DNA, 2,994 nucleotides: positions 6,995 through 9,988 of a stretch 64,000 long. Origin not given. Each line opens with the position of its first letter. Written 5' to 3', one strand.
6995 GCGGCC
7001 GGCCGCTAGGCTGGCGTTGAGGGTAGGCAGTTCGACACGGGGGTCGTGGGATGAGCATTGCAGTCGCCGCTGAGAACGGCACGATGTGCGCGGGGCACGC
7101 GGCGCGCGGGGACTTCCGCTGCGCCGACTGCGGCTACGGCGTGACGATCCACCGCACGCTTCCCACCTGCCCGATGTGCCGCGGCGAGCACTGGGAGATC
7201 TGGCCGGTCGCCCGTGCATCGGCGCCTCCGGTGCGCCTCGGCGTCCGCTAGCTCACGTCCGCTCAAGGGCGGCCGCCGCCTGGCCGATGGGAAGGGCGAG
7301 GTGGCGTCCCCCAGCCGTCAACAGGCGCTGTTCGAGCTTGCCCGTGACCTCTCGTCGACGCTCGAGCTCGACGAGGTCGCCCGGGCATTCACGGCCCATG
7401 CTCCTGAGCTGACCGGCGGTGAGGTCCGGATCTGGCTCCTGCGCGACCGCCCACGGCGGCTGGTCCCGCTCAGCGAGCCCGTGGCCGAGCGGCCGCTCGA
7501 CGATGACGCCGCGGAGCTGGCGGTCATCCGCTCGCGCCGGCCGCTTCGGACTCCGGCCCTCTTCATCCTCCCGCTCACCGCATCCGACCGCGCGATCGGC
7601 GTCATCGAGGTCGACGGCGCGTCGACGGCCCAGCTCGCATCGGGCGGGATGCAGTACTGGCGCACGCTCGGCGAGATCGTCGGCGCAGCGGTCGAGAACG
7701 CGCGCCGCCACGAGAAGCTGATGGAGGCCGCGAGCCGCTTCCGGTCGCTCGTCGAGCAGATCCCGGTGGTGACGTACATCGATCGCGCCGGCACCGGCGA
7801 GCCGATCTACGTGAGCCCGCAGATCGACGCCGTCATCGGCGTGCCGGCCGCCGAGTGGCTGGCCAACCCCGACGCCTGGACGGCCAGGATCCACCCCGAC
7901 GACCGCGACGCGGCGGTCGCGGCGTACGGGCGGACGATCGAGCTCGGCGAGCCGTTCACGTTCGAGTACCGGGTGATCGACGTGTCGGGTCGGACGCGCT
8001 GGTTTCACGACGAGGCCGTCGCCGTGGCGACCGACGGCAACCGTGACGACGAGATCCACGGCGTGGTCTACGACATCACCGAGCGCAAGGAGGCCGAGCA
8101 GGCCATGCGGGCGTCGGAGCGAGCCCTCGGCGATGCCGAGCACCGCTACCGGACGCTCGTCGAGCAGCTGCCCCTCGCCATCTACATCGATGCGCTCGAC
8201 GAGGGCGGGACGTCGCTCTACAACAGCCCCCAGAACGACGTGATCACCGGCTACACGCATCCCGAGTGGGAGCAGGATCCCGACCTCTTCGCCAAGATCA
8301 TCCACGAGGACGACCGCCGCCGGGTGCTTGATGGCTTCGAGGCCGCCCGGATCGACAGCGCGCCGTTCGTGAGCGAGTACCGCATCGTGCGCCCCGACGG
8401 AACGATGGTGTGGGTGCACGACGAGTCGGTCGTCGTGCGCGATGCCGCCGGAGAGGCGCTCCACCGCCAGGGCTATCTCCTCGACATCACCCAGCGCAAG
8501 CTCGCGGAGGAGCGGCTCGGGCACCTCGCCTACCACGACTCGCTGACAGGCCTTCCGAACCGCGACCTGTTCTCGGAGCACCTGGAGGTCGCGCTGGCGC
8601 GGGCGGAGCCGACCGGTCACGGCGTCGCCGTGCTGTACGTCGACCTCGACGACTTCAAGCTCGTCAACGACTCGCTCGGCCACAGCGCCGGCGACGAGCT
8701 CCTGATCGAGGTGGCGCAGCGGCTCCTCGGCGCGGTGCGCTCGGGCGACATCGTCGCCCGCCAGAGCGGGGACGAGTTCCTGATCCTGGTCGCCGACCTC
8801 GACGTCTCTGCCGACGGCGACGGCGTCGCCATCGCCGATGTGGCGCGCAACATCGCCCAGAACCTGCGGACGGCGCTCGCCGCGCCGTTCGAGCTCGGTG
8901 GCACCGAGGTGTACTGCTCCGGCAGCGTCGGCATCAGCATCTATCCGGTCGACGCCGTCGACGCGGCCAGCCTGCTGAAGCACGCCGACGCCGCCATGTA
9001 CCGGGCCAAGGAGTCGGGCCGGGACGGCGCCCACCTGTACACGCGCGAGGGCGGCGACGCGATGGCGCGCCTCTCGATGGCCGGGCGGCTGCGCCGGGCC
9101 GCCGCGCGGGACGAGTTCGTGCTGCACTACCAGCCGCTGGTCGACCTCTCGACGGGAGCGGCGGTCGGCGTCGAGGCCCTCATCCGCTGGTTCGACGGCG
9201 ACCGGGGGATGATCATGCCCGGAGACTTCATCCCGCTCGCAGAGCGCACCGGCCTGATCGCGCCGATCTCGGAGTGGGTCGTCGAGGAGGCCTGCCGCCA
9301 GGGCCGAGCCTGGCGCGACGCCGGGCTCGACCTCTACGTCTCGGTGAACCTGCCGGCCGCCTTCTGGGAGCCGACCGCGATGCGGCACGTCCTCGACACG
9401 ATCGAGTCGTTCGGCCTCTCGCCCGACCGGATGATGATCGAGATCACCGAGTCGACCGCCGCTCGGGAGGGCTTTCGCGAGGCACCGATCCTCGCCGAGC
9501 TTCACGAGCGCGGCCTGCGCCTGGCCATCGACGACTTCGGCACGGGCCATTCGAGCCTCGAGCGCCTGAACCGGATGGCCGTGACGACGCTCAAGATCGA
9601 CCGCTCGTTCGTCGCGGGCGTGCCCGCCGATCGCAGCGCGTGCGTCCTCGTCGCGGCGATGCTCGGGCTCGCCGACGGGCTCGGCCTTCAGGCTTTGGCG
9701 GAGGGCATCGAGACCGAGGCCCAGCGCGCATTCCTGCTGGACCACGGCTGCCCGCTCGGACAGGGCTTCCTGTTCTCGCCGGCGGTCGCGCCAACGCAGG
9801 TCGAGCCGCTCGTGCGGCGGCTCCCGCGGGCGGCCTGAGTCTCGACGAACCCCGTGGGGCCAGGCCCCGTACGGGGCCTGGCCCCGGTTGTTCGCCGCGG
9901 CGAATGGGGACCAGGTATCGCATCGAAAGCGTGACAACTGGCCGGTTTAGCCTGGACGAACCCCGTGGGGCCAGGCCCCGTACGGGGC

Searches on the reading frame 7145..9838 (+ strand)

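Call 85: search_protein_families(library=pfam, proteins=[window:7145-9838:+], max_evalue=0.0001)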
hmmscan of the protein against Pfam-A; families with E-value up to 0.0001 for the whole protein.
window:7145-9838:+ (897 aa): 5 families
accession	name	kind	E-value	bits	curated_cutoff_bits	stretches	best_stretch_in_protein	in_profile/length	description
PF00563.25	EAL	-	1.1e-63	215.2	31.3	1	648-879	3-235/236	EAL domain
PF00990.26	GGDEF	-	5e-45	153.6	23.8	1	462-627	1-160/161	Diguanylate cyclase, GGDEF domain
PF08447.18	PAS_3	-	3e-34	117.6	25.6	2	221-307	2-88/89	PAS fold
PF00989.32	PAS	-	7.6e-08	32.8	22.6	0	334-444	2-109/113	PAS fold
PF13426.13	PAS_9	-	1.7e-06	28.6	27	0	351-450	7-103/103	PAS domain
